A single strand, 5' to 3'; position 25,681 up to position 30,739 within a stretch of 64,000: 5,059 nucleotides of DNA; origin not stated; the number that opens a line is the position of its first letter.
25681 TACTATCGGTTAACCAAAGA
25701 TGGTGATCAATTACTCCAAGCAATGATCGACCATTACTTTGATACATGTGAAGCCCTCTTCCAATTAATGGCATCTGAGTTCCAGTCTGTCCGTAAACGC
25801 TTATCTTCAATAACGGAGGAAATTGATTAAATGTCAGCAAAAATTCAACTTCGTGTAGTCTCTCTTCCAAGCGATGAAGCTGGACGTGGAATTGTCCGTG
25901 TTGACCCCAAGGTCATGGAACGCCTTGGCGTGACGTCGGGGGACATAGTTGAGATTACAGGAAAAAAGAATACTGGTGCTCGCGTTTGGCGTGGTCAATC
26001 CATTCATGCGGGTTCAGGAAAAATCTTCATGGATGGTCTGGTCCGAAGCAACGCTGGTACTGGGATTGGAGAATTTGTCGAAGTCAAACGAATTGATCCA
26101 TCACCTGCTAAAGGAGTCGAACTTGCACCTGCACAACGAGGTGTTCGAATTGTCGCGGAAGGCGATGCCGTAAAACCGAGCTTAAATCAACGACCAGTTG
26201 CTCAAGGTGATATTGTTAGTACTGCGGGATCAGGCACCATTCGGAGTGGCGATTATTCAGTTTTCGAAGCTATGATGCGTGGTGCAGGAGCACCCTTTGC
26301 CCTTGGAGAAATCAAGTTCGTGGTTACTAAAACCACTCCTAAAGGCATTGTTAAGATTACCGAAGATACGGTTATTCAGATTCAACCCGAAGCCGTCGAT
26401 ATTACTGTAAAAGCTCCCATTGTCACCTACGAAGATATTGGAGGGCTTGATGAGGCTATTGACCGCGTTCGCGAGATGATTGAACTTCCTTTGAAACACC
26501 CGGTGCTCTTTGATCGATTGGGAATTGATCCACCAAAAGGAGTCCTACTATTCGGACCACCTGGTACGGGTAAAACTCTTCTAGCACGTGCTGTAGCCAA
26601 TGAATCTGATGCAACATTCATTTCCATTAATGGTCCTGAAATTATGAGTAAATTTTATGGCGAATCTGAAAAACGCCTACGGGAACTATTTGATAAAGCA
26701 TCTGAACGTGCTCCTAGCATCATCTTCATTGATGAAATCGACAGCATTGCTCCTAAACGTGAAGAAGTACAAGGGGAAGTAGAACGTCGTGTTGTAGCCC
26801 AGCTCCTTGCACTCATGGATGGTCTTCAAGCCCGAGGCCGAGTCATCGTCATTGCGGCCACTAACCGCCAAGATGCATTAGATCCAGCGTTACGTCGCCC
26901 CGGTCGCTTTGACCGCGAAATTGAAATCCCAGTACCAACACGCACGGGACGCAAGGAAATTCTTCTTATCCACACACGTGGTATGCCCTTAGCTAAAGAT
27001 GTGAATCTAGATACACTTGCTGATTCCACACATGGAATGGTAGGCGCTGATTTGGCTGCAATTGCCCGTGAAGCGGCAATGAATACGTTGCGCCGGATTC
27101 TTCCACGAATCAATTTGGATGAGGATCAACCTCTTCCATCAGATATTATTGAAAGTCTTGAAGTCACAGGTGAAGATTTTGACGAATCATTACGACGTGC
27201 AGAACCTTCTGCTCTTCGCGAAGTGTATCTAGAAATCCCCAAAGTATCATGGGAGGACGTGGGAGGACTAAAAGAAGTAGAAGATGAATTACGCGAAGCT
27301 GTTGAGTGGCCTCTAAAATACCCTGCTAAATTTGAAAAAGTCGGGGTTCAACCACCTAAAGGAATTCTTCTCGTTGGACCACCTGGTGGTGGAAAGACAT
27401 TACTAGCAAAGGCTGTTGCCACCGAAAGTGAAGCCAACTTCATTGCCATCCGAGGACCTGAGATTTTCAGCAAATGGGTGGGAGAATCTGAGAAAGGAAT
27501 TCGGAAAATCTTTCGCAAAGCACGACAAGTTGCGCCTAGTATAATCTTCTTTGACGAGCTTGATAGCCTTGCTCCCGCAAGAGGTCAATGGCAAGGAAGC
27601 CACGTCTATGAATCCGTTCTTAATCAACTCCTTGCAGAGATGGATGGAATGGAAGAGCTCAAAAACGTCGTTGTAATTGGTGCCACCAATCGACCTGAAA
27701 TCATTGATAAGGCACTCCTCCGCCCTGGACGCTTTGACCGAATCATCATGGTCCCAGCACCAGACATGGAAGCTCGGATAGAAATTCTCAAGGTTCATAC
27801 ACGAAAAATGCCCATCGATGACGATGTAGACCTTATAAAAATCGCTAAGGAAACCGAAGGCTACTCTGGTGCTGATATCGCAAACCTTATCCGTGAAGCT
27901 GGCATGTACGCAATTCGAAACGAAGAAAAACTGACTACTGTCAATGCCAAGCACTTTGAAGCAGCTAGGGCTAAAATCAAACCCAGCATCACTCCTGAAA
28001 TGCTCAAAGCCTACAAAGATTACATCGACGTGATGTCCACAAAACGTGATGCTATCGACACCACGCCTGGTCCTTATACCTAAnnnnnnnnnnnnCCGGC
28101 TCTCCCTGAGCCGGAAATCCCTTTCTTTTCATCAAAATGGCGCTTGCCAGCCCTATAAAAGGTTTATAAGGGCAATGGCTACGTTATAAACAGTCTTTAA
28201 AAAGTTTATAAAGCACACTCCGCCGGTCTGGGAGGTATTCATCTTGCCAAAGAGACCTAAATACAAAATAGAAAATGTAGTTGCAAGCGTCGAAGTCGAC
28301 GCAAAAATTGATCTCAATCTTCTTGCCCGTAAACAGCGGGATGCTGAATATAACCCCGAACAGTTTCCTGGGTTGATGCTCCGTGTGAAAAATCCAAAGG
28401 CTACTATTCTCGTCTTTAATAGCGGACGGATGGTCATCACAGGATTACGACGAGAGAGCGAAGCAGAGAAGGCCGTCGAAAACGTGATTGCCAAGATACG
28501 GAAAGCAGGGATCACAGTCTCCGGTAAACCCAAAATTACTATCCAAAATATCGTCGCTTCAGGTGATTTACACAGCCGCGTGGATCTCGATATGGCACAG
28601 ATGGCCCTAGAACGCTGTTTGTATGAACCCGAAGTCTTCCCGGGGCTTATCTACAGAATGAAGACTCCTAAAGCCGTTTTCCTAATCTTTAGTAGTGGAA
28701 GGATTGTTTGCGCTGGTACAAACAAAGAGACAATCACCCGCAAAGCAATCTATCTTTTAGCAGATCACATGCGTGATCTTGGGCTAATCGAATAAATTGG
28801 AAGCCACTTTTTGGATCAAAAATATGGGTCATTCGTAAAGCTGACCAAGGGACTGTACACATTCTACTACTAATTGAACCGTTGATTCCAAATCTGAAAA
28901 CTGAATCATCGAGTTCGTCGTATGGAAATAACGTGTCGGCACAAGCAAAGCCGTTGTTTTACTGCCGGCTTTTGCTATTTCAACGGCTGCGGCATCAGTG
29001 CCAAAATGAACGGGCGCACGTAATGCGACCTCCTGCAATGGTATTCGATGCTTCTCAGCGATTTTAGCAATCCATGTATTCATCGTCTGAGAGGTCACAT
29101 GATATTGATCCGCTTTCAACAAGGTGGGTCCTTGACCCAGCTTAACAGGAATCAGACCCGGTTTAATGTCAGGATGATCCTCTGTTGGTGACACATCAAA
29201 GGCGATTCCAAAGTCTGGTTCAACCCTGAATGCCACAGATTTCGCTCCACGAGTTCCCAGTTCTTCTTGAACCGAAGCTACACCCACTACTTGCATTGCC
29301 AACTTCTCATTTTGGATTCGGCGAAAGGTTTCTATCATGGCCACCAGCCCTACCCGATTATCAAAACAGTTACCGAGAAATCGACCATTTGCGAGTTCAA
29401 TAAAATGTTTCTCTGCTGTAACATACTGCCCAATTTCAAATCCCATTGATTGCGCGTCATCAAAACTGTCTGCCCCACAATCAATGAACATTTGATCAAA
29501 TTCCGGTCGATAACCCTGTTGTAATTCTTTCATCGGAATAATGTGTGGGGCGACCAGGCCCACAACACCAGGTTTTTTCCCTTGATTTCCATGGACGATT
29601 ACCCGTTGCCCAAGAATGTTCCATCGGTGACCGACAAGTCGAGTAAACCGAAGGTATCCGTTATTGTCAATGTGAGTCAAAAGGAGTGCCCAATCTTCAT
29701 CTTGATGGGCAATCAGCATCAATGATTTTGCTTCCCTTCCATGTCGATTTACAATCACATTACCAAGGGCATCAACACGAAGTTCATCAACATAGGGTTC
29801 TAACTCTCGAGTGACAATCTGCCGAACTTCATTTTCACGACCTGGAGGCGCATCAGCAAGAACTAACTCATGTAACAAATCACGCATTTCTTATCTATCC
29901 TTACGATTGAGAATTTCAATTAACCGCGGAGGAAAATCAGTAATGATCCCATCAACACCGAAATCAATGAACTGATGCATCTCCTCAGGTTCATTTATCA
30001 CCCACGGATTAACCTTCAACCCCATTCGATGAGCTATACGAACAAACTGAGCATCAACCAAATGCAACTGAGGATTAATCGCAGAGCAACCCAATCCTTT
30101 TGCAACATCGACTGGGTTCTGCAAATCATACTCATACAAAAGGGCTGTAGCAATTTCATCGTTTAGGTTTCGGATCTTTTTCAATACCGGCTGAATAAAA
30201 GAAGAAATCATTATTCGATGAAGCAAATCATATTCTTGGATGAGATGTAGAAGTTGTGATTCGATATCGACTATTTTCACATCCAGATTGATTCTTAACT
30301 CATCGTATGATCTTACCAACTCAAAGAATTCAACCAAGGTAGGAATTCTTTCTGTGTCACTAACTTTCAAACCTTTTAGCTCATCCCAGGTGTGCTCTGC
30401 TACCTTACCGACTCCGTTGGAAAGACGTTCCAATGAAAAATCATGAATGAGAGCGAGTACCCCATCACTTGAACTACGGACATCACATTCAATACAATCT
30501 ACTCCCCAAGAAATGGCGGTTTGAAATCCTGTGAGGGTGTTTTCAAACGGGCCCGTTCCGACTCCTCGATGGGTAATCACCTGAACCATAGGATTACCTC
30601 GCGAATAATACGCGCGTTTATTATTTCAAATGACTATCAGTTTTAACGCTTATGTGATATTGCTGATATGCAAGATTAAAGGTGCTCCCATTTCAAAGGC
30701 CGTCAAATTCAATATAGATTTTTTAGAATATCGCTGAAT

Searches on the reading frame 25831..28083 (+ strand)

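Call 67: search_protein_families(library=pfam, proteins=[window:25831-28083:+], max_evalue=0.0001)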
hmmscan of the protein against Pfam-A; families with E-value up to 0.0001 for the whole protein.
window:25831-28083:+ (750 aa): 23 families
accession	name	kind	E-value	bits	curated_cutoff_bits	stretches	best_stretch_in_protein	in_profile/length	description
PF00004.35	AAA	-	8e-97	321.2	21.2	2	238-367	1-130/131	ATPase family associated with various cellular activities (AAA)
PF17862.7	AAA_lid_3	-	2.4e-31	107.3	27.2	2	665-711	1-45/45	AAA+ lid domain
PF02359.24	CDC48_N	-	3.4e-25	88.5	35.1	1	6-88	1-83/85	Cell division protein 48 (CDC48), N-terminal domain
PF05496.18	RuvB_N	-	2.7e-14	53.7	27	1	237-314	35-104/159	Holliday junction DNA helicase RuvB P-loop domain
PF13191.12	AAA_16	-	7.5e-14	53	32.6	1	227-342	16-139/167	AAA ATPase domain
PF02933.23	CDC48_2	-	4.7e-13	49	22.4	1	112-190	8-63/64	Cell division protein 48 (CDC48), domain 2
PF07724.20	AAA_2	-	2.1e-12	47.8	27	1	238-331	6-101/166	AAA domain (Cdc48 subfamily)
PF06068.19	TIP49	-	1.7e-11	44.3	23.8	1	510-565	51-107/347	TIP49 P-loop domain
PF13671.12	AAA_33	-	2.6e-11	44.4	27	1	238-348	2-82/143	AAA domain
PF13401.12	AAA_22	-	6.1e-10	40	27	0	238-307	8-65/130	AAA domain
PF07728.20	AAA_5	-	2.5e-09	37.7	22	0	237-356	1-137/139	AAA domain (dynein-related subfamily)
PF13173.12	AAA_14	-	1.2e-08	35.5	27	0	238-318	5-86/129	AAA domain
PF20720.3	nSTAND3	-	4.6e-07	30.1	27.2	0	238-281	20-66/155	Novel STAND NTPase 3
PF01695.23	IstB_IS21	-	1.3e-06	28.5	24.1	0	235-259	92-116/238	IstB-like ATP binding protein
PF13521.12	AAA_28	-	1.4e-06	29.1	27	0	238-283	2-43/164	AAA domain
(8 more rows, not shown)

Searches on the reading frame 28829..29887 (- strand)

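Call 67: search_protein_families(library=pfam, proteins=[window:28829-29887:-], max_evalue=0.0001)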
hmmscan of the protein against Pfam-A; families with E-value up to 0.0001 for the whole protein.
window:28829-29887:- (352 aa): 2 families
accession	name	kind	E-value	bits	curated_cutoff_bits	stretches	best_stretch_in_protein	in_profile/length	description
PF05343.19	Peptidase_M42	-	4.5e-74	249.6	23.2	1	42-339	1-292/292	M42 glutamyl aminopeptidase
PF01546.33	Peptidase_M20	-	1.7e-06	28.5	24.6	1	168-345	26-205/206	Peptidase family M20/M25/M40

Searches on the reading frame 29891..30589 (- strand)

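Call 67: search_protein_families(library=pfam, proteins=[window:29891-30589:-], max_evalue=0.0001)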
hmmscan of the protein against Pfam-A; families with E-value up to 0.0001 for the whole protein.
window:29891-30589:- (232 aa): 2 families
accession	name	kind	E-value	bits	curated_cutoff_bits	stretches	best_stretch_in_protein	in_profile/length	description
PF03009.23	GDPD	-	7.1e-43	147.9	23.6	1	7-220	1-242/244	Glycerophosphoryl diester phosphodiesterase family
PF13653.12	GDPD_2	-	3.6e-06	27.7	27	1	192-218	1-27/30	Glycerophosphoryl diester phosphodiesterase family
